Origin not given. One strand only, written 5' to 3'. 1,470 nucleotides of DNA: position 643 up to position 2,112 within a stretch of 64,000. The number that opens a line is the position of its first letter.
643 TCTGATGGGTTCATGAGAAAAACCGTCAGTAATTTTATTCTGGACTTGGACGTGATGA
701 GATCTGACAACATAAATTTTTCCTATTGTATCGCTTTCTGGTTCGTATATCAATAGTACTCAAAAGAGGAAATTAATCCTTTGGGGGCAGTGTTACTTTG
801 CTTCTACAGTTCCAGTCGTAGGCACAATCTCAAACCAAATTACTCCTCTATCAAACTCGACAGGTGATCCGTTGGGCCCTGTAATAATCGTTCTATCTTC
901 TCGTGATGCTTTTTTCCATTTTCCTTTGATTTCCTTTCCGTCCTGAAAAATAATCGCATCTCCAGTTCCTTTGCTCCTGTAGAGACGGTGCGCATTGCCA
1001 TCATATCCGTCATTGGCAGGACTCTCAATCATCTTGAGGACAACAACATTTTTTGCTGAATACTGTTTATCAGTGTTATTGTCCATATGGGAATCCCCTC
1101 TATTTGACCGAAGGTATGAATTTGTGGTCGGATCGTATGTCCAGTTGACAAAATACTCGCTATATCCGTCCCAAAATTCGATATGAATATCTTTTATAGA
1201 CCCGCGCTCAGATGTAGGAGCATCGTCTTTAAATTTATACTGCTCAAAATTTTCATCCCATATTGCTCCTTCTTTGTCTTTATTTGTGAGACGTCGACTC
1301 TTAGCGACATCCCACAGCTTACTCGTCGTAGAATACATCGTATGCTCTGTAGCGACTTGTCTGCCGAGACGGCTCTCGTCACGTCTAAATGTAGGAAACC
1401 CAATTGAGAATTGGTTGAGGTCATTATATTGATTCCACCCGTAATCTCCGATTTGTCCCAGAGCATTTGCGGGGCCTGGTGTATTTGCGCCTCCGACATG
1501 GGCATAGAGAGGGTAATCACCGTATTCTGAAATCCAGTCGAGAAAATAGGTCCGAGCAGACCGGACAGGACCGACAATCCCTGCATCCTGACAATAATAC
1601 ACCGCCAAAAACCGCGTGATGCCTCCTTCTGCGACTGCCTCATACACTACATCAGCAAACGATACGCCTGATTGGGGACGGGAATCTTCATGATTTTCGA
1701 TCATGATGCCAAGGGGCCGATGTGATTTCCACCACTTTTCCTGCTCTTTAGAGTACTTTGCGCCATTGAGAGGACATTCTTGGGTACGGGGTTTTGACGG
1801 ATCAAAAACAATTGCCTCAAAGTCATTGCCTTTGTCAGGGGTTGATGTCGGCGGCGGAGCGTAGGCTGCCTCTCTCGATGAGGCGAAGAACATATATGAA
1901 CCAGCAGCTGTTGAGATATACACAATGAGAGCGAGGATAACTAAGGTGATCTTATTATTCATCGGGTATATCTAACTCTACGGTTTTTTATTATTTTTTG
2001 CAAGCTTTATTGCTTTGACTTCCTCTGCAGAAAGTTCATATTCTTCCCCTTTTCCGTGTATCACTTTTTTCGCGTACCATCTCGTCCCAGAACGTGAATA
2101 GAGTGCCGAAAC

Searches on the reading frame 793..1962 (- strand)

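Call 68: search_protein_families(library=pfam, proteins=[window:793-1962:-], max_evalue=0.001)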
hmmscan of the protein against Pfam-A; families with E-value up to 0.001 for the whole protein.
window:793-1962:- (389 aa): 2 families
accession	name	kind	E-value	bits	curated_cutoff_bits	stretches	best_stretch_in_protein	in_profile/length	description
PF11258.13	DUF3048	-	1.5e-35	122.9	25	1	79-223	12-145/148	Protein of unknown function (DUF3048) N-terminal domain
PF17479.7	DUF3048_C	-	9.5e-24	84.4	25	1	268-376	8-113/114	Protein of unknown function (DUF3048) C-terminal domain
